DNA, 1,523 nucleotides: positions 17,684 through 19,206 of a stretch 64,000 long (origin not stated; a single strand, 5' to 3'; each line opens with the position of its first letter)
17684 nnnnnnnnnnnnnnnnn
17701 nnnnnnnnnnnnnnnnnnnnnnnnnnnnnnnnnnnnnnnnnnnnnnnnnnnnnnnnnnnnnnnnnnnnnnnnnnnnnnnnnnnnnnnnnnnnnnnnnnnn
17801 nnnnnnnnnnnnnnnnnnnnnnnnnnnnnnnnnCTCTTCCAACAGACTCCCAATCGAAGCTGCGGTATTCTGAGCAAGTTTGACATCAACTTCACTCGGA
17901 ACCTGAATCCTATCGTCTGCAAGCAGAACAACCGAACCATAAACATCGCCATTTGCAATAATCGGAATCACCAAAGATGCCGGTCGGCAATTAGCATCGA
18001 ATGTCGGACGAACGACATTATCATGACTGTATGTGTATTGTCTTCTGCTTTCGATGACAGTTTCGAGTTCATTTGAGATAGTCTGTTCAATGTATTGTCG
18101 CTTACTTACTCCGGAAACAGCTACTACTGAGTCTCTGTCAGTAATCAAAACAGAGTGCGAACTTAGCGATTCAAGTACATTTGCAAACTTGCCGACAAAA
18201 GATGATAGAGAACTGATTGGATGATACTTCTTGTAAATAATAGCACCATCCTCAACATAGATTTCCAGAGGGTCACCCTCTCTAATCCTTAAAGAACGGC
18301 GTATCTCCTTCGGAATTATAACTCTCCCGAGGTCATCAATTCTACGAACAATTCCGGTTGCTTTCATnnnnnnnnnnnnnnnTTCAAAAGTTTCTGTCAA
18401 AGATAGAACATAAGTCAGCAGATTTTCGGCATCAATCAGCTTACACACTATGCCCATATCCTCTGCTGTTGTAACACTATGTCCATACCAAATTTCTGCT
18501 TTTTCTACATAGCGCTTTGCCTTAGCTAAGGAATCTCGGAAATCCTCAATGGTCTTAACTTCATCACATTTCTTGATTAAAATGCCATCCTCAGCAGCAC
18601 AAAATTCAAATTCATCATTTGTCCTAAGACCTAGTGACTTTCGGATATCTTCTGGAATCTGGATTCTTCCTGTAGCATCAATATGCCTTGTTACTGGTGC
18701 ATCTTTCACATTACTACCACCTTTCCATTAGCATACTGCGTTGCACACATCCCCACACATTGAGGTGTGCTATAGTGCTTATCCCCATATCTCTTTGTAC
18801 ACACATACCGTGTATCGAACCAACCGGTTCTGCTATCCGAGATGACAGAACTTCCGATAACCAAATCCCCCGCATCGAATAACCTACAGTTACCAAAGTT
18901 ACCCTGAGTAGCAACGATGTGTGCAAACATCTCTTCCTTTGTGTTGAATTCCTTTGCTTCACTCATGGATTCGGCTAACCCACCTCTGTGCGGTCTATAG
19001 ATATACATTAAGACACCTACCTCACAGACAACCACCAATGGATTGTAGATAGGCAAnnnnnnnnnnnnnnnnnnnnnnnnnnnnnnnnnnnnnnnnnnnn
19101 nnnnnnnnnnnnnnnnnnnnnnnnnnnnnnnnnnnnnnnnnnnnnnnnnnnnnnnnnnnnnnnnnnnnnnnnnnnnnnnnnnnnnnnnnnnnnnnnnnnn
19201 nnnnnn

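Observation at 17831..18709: Adjacent phage-encoded SpoVT homolog and AbrB-like regulator, candidates for manipulating host sporulation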

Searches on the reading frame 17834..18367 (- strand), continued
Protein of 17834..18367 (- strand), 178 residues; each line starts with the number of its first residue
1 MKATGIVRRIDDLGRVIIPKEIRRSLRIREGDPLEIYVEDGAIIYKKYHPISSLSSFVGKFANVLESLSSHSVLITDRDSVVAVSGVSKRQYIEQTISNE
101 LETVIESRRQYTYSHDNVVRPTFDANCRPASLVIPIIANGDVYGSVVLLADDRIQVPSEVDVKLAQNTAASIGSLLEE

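Call 57: fold_search(model_id=the predicted structure, library=pdb)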
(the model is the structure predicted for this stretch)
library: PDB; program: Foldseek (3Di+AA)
matches with E <= 10: 752; with E <= 0.001: 18
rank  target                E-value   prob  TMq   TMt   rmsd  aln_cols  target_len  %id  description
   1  2w1t_A                3.3e-16  1.00  0.69  0.70   8.8       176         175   47  Crystal Structure of B. subtilis SpoVT (released 2008-11-18)
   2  2w1t_B                8.4e-16  1.00  0.62  0.64  10.2       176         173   47  Crystal Structure of B. subtilis SpoVT (released 2008-11-18)
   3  2w1r                  1.2e-09  1.00  0.56  0.84   2.5       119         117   36  Crystal Structure of the C-terminal Domain of B. subtilis SpoVT (released 2008-11-18)
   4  2gx5_D                6.9e-05  1.00  0.41  0.45  10.1       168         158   17  N-terminal GAF domain of transcriptional pleiotropic repressor CodY (released 2007-04-17)
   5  2gx5_B                7.3e-05  1.00  0.38  0.42   9.4       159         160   14  N-terminal GAF domain of transcriptional pleiotropic repressor CodY (released 2007-04-17)
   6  2gx5_A                7.7e-05  1.00  0.42  0.47   8.2       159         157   18  N-terminal GAF domain of transcriptional pleiotropic repressor CodY (released 2007-04-17)
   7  2gx5_C                7.7e-05  1.00  0.41  0.45   8.5       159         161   18  N-terminal GAF domain of transcriptional pleiotropic repressor CodY (released 2007-04-17)
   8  2b18                  1.7e-04  1.00  0.42  0.47   8.8       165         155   16  N-terminal GAF domain of transcriptional pleiotropic repressor CodY. (released 2006-02-21)
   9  9a6f_A                1.9e-04  1.00  0.41  0.29   8.4       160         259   18  Integrative model of CODY-YPPF by crosslinking MS and deep learning (released 2024-09-18)
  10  8c7o_A                2.0e-04  1.00  0.44  0.32   5.2       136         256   23  Unliganded transcriptional pleiotropic repressor CodY from Staphylococcus aureus (released 2023-06-28)
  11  5n0l_A                3.0e-04  1.00  0.41  0.45   8.6       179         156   16  The structure of the cofactor binding GAF domain of the nutrient sensor CodY from Clostridium difficile (released 2018-02-14)
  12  3eea_B                5.8e-04  1.00  0.48  0.55   6.0       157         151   11  The crystal structure of the GAF domain/HD domain protein from Geobacter sulfurreducens (released 2008-11-04)
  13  5lnh_A                6.1e-04  1.00  0.41  0.30   8.5       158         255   16  Structure of full length Unliganded CodY from Bacillus subtilis (released 2017-01-11)
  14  4glq                  6.5e-04  1.00  0.48  0.56   5.1       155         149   15  Crystal Structure of the blue-light absorbing form of the Thermosynechococcus elongatus PixJ GAF-domain (released 2013-01-16)
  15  6ptx_A                6.9e-04  1.00  0.49  0.20  13.7       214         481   10  Dark, 100K, PCM Myxobacterial Phytochrome, P2, Wild Type, (released 2019-10-09)
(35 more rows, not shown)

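Call 62: search_protein_families(library=padloc, proteins=[window:17834-18367:-], max_evalue=0.01)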
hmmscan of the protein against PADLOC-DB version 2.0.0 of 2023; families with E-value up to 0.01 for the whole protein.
window:17834-18367:- (178 aa): 0 families

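Call 71: find_encoding_contigs(protein=window:17834-18367:-, flank=1000, max_places=3)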
Protein window:17834-18367:- (178 aa): 22 contigs read that carry it; 3 places shown.
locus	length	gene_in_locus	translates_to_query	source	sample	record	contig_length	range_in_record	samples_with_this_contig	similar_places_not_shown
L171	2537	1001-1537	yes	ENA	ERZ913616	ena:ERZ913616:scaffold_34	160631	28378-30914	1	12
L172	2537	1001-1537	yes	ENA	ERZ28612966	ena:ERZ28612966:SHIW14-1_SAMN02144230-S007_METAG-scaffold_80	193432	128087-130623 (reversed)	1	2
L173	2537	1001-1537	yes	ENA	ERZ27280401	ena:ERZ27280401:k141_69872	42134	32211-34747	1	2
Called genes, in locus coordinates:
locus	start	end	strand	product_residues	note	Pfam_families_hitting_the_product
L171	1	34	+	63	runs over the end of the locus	-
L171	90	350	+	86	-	-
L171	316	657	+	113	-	-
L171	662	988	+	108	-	PF04014:MazE_antitoxin (weak)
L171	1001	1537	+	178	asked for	PF04014:MazE_antitoxin, PF15714:SpoVT_C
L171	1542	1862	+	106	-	-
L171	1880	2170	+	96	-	-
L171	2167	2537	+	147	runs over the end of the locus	PF09643:YopX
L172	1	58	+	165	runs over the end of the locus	-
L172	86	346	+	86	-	-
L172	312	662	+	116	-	-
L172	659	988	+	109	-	-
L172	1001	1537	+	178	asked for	PF04014:MazE_antitoxin, PF15714:SpoVT_C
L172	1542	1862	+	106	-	-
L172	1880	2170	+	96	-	-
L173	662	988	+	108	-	PF04014:MazE_antitoxin (weak)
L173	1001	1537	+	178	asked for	PF04014:MazE_antitoxin, PF15714:SpoVT_C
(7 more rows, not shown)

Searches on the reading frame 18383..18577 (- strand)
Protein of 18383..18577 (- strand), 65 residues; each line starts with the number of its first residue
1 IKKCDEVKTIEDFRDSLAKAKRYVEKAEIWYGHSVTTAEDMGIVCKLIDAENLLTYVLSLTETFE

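Call 69: search_protein_representatives(protein=window:18383-18577:-)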
Query: 65 residues. Proteins with E-value up to 0.001 (for the whole library): 5; up to 1e-10: 0; up to 1e-30: 0. The best 5 are listed.
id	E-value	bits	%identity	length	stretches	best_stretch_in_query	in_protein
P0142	2.9e-10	55.6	54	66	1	7-63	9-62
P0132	3.7e-09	52.1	58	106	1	1-65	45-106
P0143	4.7e-08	48.7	49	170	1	5-65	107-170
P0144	1.6e-05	40.7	32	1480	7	26-64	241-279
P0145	2.0e-05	40.4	37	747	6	17-42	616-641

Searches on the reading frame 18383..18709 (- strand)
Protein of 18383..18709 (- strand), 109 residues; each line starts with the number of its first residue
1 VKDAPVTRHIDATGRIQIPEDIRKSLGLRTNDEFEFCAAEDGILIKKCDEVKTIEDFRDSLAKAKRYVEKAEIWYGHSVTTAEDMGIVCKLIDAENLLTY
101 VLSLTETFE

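Call 3: search_protein_families(library=pfam, proteins=[window:18383-18709:-], max_evalue=1)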
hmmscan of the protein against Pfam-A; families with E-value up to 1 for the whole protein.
window:18383-18709:- (109 aa): 3 families
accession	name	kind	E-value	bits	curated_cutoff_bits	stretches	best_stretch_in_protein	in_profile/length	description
PF04014.23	MazE_antitoxin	-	5.2e-05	23.5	24.7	1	11-47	5-42/48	Antidote-toxin recognition MazE, bacterial antitoxin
PF15937.10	PrlF_antitoxin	-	0.037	14.6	32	1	14-45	8-40/99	prlF antitoxin for toxin YhaV_toxin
PF02381.23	MraZ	-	0.055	13.9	23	1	9-29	9-29/72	MraZ protein, putative antitoxin-like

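Call 4: search_protein_families(library=ncbifam, proteins=[window:18383-18709:-], max_evalue=1)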
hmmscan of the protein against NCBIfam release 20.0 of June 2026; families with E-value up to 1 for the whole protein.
window:18383-18709:- (109 aa): 10 families
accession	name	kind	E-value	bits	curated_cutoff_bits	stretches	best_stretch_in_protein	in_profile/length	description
TIGR01439.1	lp_hng_hel_AbrB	domain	3e-08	33.2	28.3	1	9-47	3-42/44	transcriptional regulator, AbrB family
TIGR02851.1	spore_V_T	equivalog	7.3e-07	29.2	235.9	1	5-64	4-64/180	stage V sporulation protein T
NF001476.0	PRK00326.2-2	equivalog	0.0034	17.1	162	1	8-55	94-139/163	division/cell wall cluster transcriptional repressor MraZ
NF007429.0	PRK09974.1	equivalog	0.0039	17.1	125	1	14-48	21-56/114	type II toxin-antitoxin system PrlF family antitoxin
TIGR02609.1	doc_partner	hypoth_equivalog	0.0075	16.6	55.9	1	17-56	13-52/74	putative addiction module antidote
NF006352.0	PRK08577.1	equivalog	0.0088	16.1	140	1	10-34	9-33/136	hypothetical protein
NF040962.1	near_HgcAB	equivalog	0.013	15.3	70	1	10-36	10-36/70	HgcAB-associated protein HgcC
TIGR02518.1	EutH_ACDH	equivalog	0.08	11.8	620.1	1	17-59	227-269/488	acetaldehyde dehydrogenase (acetylating)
NF041558.1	NosP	equivalog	0.082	12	450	1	36-77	275-316/368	nitric oxide-sensing protein NosP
NF001477.0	PRK00326.2-4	equivalog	0.099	12.5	162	1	7-71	9-72/155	division/cell wall cluster transcriptional repressor MraZ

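Call 5: search_protein_families(library=phrogs, proteins=[window:18383-18709:-], max_evalue=0.1)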
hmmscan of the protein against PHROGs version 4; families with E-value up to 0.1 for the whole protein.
window:18383-18709:- (109 aa): 4 families
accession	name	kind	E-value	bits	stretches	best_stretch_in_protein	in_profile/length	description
phrog_4681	-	moron, auxiliary metabolic gene and host takeover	3.6e-09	37.4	1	1-49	1-49/87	antitoxin from a toxin-antitoxin system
phrog_36746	-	moron, auxiliary metabolic gene and host takeover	8.1e-05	24.1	1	1-47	1-47/93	antitoxin from a toxin-antitoxin system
phrog_4921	-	unknown function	0.03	15.4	1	10-49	24-63/116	-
phrog_661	-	unknown function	0.088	13.6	0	16-50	21-55/61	-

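Call 13: find_homologous_proteins(query=window:18383-18709:-)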
Query window:18383-18709:- (109 aa): 21 proteins with E <= 0.001 among 34 candidates.
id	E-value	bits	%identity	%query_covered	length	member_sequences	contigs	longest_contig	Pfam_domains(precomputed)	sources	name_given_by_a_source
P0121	6.7e-58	211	90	100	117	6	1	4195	-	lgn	-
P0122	8.4e-55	201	85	100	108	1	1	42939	-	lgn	-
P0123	1.5e-53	197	85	100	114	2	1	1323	-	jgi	jgi:AbrB family looped-hinge helix DNA binding protein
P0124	1.6e-53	197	84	100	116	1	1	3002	-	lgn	-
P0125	2.6e-53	196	87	100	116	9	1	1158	-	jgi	jgi:AbrB family looped-hinge helix DNA binding protein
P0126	1.1e-51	191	83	100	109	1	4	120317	PF04014.24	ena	-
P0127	3.1e-51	190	83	100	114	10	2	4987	-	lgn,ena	-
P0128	6.8e-51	189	83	100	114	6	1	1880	-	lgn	-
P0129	3.9e-50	186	82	100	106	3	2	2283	PF04014.24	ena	-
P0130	3.8e-49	183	81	100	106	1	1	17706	-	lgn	-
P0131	1.8e-48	181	81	100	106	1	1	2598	-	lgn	-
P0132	7.3e-36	140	69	100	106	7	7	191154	-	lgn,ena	-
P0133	5.2e-35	138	68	100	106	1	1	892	-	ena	-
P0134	8.9e-33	130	64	100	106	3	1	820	PF04014.24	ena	-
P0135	1.4e-31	126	63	99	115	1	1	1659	-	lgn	-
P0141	5.0e-25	105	91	52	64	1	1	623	PF04014.24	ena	-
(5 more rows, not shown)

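Call 15: search_solved_structures(query=window:18383-18709:-, show_alignments=2, max_evalue=1)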
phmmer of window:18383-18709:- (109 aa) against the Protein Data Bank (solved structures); distinct sequences matched with E-value up to 1: 8.
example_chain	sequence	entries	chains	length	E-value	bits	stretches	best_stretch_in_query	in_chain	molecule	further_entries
2w1t_A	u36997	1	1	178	3.1e-06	30.6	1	1-79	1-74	STAGE V SPORULATION PROTEIN T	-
2w1t_B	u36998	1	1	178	3.2e-06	30.5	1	1-79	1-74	STAGE V SPORULATION PROTEIN T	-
2ro5_A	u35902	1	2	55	2.4e-05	27.7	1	1-49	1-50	Stage V sporulation protein T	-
2k1n_A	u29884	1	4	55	7.5e-05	26.1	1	1-49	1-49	AbrB family transcriptional regulator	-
1z0r_A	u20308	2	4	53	8.3e-05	26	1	1-48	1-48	Transition state regulatory protein abrB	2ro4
1yfb_A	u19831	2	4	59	0.00015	25.2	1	1-48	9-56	Transition state regulatory protein abrB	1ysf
2fy9_A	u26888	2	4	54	0.00019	24.8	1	1-48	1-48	Putative transition state regulator abh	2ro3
7xi6_A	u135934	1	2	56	0.14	15.6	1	11-43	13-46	C56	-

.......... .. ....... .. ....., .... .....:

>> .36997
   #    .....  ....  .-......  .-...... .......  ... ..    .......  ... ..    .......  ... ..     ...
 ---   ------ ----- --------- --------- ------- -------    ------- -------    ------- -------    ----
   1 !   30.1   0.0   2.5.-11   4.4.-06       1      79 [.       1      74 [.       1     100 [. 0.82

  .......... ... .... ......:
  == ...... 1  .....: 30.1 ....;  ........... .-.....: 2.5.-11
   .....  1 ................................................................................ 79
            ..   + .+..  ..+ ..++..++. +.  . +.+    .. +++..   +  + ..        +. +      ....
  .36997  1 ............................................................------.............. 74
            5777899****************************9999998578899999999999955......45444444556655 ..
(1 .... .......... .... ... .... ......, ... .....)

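Call 43: predict_structure(alignment_id=A1)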
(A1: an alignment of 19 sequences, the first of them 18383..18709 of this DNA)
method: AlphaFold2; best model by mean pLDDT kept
length: 109 residues; sequences in the alignment: 19
mean_pLDDT: 68.3   pTM: 0.51
mean pLDDT of the five models: 68.3, 68.0, 66.9, 63.6, 58.4
residues with pLDDT >= 90: 8; 70-90: 47; 50-70: 33; < 50: 21
segments of 3 or more residues with pLDDT < 50: 1-8, 12-14, 37-44
pLDDT, mean of each block of 10 residues (from residue 1): 41 56 62 49 48 79 86 78 82 91 81
secondary structure, 60 per line:
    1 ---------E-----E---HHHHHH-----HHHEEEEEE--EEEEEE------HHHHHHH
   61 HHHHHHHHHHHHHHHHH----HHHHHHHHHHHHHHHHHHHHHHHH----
elements in order: H20-25 E34-39 E42-47 H54-77 H82-105

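Call 47: fold_search(model_id=the predicted structure, library=pdb)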
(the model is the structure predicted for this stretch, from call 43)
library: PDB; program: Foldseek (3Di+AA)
matches with E <= 10: 270; with E <= 0.001: 0
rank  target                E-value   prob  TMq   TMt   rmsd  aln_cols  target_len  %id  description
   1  1yfb_A                6.9e-02  0.98  0.32  0.57   3.5        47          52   34  The solution structure of the N-domain of the transcription factor abrB (released 2005-04-12)
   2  9a4b_A                9.5e-02  0.96  0.33  0.37   5.2        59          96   29  Integrative model of ABRB-ATPE by crosslinking MS and deep learning (released 2024-09-18)
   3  2k1n_MODEL_1_A        1.2e-01  0.84  0.29  0.46   5.6        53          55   32  DNA bound structure of the N-terminal domain of AbrB (released 2008-11-11)
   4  2fy9_MODEL_1_A        3.5e-01  0.75  0.31  0.51   3.4        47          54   38  Solution Structure of the N-Terminal DNA Recognition Domain of the Bacillus Subtilis Transcription-State Regul (released 2006-05-23)
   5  1mvf_D                5.5e-01  0.69  0.28  0.57   3.0        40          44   18  MazE addiction antidote (released 2003-06-10)
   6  2mru_MODEL_1_A        5.9e-01  0.77  0.26  0.50   2.3        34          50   20  Structure of truncated EcMazE-DNA complex (released 2015-02-04)
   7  8u5w_E                8.1e-01  0.80  0.41  0.61   2.4        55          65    7  De novo designed pentameric helical bundle protein (released 2024-09-25)
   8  2mrn_MODEL_1_A        9.2e-01  0.57  0.28  0.41   2.6        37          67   19  Structure of truncated EcMazE (released 2015-02-04)
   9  8ij9_C                1.2e+00  0.98  0.48  0.73   0.7        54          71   15  Crystal structure of the ELKS1/Rab6B complex (released 2023-06-14)
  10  2qqy                  1.2e+00  0.66  0.47  0.37  11.8        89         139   18  Crystal structure of ferritin like, diiron-carboxylate proteins from Bacillus anthracis str. Ames (released 2007-08-14)
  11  1ub4_C                1.3e+00  0.44  0.27  0.37   2.6        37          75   19  crystal structure of MazEF complex (released 2003-05-20)
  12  6wg3_D                1.8e+00  0.92  0.46  0.06   1.2        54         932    7  Cryo-EM structure of human Cohesin-NIPBL-DNA complex (released 2020-05-20)
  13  4biz_D                1.9e+00  0.38  0.36  0.21   3.1        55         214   11  Crystal structure of CpxAHDC (orthorhombic form 2) (released 2014-04-23)
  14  4biz_F                1.9e+00  0.38  0.36  0.20   3.1        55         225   11  Crystal structure of CpxAHDC (orthorhombic form 2) (released 2014-04-23)
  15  8otz_B6               2.0e+00  0.47  0.45  0.20  10.5        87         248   14  48-nm repeat of the native axonemal doublet microtubule from bovine sperm (released 2023-11-22)
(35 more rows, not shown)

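Call 56: find_encoding_contigs(protein=P0132, flank=4000, max_places=2)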
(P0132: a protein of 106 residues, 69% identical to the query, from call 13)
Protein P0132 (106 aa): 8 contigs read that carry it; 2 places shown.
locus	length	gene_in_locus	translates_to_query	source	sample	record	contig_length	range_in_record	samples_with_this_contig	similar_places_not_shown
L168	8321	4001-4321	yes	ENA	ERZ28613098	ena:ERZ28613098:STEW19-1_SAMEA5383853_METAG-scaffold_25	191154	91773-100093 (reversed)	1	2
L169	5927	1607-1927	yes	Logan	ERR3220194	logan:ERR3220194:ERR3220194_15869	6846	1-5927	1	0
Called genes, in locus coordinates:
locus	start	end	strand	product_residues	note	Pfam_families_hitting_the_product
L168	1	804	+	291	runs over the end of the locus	PF18143:HAD_SAK_2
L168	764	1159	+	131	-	PF09643:YopX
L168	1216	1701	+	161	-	PF13274:SocA_Panacea (weak)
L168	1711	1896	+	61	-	-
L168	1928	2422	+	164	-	-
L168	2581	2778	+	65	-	-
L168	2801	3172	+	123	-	-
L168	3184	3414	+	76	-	-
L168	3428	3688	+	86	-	-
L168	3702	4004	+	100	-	-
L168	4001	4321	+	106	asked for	-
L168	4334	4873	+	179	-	PF04014:MazE_antitoxin, PF15714:SpoVT_C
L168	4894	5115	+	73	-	-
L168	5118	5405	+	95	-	-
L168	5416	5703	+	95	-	-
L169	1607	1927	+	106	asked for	-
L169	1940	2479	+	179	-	PF04014:MazE_antitoxin, PF15714:SpoVT_C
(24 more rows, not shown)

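Call 62: search_protein_families(library=padloc, proteins=[window:18383-18709:-], max_evalue=0.01)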
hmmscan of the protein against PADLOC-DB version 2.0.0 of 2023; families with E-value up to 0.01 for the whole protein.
window:18383-18709:- (109 aa): 0 families

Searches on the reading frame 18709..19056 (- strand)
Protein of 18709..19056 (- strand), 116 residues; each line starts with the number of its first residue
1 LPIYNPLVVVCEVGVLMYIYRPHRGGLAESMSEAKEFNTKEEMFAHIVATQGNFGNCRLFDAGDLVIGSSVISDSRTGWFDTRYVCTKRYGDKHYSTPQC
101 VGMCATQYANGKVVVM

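Call 11: search_protein_families(library=pfam, proteins=[window:18709-19056:-], max_evalue=0.01)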
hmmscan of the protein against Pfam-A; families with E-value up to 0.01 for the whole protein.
window:18709-19056:- (116 aa): 0 families

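Call 62: search_protein_families(library=padloc, proteins=[window:18709-19056:-], max_evalue=0.01)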
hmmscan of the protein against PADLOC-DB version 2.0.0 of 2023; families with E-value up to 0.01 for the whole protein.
window:18709-19056:- (116 aa): 0 families
